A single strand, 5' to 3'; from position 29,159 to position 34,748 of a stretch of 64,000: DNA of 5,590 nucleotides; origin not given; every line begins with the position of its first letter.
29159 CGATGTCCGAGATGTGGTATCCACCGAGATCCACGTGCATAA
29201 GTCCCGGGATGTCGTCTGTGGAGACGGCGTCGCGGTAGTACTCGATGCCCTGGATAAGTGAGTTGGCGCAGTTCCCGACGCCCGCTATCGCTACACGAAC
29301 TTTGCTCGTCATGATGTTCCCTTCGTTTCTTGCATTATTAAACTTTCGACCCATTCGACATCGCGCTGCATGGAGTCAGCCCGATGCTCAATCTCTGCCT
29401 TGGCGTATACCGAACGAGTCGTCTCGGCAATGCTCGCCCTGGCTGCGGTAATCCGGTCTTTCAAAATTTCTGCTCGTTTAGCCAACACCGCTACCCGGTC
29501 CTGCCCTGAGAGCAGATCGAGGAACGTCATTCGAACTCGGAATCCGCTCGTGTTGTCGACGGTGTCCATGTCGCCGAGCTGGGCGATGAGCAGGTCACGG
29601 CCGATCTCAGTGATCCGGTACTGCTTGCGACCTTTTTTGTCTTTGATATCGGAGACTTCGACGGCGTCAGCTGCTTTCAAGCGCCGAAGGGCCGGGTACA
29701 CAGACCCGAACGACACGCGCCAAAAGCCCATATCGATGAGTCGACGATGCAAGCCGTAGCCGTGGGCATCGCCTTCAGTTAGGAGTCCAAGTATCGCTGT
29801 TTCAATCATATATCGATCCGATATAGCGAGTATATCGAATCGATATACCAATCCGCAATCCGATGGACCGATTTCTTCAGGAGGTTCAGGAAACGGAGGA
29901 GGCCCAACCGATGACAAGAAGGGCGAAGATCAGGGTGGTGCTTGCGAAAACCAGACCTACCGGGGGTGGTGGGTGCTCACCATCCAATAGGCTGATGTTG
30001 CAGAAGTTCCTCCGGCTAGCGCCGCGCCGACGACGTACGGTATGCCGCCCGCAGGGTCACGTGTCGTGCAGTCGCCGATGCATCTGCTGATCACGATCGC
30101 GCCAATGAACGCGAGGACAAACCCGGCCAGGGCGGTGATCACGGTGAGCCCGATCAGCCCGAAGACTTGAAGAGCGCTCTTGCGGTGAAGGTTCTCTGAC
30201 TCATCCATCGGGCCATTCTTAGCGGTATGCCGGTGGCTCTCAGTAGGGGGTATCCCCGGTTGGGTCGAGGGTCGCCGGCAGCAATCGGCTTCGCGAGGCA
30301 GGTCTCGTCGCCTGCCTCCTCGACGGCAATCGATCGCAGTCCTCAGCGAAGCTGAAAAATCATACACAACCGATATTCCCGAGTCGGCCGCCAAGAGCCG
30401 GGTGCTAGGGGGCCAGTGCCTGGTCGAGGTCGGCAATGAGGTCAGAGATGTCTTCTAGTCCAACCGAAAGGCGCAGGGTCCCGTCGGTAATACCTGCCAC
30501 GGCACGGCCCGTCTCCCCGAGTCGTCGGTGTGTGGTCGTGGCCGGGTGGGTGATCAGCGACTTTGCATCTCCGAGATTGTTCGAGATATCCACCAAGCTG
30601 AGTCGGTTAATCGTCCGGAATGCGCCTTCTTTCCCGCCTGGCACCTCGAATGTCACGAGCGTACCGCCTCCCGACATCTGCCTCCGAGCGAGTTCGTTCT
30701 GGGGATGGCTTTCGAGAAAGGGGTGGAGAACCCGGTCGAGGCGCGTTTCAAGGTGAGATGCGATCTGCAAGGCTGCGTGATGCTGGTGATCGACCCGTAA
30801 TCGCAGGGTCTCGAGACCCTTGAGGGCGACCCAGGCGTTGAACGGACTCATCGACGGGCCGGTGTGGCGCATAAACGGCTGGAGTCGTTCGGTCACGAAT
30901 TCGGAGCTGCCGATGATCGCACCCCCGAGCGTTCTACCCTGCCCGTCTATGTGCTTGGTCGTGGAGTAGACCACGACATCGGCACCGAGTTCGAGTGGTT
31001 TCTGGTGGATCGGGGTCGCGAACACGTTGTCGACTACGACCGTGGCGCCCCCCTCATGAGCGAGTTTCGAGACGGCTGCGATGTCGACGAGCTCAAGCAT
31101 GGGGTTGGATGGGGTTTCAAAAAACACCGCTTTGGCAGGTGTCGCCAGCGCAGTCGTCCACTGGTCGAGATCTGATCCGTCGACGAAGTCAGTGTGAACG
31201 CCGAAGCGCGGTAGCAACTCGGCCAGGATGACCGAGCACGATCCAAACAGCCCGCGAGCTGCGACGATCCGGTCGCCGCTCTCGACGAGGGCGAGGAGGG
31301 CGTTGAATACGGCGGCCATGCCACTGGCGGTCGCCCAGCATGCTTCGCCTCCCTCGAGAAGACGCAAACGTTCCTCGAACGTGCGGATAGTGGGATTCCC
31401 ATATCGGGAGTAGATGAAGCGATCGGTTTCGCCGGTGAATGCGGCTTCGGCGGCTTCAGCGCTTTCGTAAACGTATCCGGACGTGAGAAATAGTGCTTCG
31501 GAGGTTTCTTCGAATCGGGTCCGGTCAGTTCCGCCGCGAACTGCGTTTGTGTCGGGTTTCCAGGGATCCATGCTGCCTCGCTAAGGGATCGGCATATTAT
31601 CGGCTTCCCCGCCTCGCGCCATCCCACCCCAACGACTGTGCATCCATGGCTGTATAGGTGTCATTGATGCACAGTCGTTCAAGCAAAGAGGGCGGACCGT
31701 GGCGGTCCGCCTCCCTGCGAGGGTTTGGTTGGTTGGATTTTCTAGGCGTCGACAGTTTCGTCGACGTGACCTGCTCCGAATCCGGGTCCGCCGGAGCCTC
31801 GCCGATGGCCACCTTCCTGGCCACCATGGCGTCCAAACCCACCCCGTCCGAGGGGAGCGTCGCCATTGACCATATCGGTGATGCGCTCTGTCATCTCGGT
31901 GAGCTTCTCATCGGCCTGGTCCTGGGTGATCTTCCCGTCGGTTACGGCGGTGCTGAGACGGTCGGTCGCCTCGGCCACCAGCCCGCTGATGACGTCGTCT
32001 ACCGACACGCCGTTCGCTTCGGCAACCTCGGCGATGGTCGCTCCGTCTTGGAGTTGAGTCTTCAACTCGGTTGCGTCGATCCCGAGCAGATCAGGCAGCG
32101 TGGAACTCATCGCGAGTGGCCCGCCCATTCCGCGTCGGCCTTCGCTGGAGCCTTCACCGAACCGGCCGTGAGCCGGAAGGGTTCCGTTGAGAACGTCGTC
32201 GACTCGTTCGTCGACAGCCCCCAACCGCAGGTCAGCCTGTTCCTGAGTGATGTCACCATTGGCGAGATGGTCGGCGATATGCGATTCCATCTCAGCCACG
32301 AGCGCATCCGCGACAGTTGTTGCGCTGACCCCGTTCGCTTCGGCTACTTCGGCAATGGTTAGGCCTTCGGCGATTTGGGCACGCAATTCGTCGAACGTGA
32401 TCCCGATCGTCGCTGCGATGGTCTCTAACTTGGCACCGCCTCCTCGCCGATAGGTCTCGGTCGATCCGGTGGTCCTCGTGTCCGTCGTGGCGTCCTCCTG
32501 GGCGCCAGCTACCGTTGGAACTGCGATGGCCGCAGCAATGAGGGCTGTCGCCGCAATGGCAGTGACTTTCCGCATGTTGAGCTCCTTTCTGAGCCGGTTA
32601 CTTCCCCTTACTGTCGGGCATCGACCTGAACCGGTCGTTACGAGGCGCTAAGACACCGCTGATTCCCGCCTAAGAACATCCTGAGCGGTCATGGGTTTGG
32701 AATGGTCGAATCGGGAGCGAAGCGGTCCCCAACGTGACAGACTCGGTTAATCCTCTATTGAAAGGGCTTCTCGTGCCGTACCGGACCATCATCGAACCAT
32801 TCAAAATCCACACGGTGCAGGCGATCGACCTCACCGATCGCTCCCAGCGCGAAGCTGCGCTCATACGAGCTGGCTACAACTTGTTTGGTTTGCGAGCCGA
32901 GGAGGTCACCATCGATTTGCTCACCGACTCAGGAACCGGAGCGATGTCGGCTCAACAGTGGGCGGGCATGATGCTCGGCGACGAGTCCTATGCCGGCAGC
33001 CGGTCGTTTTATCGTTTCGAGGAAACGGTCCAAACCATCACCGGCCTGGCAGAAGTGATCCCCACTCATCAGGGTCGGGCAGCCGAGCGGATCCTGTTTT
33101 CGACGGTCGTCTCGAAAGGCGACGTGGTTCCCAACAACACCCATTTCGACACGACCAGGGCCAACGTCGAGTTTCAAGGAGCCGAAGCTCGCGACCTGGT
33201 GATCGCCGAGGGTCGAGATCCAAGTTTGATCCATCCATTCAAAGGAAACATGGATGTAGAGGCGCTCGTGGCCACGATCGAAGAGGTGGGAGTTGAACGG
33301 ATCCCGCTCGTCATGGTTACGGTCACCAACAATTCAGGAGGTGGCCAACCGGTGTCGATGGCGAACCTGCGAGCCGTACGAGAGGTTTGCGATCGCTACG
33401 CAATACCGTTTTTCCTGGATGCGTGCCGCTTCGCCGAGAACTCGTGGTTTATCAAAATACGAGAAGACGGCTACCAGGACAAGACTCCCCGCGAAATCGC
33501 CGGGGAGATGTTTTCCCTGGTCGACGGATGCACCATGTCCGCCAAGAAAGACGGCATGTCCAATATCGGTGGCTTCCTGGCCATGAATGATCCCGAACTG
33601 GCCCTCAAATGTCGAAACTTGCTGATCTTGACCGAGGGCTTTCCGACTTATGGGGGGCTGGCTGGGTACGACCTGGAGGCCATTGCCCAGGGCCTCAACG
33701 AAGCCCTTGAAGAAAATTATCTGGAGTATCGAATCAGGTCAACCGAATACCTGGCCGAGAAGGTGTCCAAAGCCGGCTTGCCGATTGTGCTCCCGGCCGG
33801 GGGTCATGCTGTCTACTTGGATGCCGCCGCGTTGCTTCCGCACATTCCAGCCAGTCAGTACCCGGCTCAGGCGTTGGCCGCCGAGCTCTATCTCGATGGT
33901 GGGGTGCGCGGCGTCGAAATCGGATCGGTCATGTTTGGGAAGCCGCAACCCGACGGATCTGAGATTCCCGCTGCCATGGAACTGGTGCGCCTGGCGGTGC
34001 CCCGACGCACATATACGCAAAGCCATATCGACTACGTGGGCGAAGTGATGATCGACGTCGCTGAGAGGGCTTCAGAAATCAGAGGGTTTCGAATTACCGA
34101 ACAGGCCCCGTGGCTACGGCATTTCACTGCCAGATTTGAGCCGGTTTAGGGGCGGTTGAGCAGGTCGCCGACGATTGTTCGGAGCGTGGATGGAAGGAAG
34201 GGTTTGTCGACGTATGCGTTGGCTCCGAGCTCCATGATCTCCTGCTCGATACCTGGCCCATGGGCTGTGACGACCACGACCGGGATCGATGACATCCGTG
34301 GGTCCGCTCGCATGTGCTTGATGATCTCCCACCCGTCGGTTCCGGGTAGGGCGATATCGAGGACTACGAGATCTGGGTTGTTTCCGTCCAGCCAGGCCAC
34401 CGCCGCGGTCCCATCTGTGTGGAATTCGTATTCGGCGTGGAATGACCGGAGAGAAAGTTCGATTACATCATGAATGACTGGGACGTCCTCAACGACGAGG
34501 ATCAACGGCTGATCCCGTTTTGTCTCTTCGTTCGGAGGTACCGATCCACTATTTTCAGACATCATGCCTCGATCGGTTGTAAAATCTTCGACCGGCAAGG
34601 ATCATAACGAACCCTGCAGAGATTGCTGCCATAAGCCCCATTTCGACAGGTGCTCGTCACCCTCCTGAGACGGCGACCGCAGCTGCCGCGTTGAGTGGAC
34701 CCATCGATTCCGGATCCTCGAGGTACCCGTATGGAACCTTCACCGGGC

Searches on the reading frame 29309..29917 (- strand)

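Call 29: search_protein_families(library=pfam, proteins=[window:29309-29917:-], max_evalue=0.0001)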
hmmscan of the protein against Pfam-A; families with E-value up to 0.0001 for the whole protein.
window:29309-29917:- (202 aa): 1 family
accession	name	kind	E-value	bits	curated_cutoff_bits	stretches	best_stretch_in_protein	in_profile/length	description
PF03551.20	PadR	-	6.5e-16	58.5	27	1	42-110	1-73/75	Transcriptional regulator PadR-like family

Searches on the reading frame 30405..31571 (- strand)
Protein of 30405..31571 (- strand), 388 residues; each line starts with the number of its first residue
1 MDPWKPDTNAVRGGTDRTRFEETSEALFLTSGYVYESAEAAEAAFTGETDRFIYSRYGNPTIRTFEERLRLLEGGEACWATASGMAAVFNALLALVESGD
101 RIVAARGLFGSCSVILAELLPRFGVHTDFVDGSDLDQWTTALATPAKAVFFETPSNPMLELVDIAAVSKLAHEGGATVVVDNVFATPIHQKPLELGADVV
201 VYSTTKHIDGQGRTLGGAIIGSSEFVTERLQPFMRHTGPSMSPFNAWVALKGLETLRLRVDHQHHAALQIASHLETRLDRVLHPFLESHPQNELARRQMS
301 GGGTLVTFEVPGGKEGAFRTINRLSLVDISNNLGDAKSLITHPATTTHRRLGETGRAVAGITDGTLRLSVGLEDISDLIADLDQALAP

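Call 29: search_protein_families(library=pfam, proteins=[window:30405-31571:-], max_evalue=0.0001)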
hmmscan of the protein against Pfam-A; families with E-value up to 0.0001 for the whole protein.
window:30405-31571:- (388 aa): 1 family
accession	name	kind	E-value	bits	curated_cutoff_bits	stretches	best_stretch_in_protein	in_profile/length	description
PF01053.26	Cys_Met_Meta_PP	-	8.3e-126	420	27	1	7-386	1-380/381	Cys/Met metabolism PLP-dependent enzyme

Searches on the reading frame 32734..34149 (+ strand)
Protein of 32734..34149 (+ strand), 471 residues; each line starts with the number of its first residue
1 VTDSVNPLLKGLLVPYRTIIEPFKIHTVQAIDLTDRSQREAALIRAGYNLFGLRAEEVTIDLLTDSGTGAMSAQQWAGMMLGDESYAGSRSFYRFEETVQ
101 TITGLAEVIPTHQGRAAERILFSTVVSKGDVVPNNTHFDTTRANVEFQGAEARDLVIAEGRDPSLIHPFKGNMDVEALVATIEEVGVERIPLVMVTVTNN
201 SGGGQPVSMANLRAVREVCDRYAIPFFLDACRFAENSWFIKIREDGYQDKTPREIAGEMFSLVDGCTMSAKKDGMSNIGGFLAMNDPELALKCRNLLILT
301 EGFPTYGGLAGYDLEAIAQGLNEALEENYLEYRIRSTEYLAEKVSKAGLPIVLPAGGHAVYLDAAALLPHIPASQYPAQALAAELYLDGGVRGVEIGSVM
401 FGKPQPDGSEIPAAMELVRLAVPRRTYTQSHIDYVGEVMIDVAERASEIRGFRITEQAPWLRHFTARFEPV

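Call 29: search_protein_families(library=pfam, proteins=[window:32734-34149:+], max_evalue=0.0001)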
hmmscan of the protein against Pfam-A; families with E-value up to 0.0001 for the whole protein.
window:32734-34149:+ (471 aa): 1 family
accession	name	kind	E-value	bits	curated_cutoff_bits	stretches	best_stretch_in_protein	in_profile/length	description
PF01212.27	Beta_elim_lyase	-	1.8e-78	264.3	27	1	61-435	1-285/288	Beta-eliminating lyase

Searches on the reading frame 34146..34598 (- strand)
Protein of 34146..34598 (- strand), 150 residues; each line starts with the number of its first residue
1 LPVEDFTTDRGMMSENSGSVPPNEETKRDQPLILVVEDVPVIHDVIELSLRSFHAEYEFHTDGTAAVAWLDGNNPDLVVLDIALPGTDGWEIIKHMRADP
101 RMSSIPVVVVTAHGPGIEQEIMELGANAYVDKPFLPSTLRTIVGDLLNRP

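Call 29: search_protein_families(library=pfam, proteins=[window:34146-34598:-], max_evalue=0.0001)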
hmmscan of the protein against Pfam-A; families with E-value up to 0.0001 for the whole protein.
window:34146-34598:- (150 aa): 1 family
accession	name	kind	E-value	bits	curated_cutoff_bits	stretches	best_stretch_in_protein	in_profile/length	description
PF00072.30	Response_reg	-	3.1e-22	79.3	30.2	1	33-143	1-110/111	Response regulator receiver domain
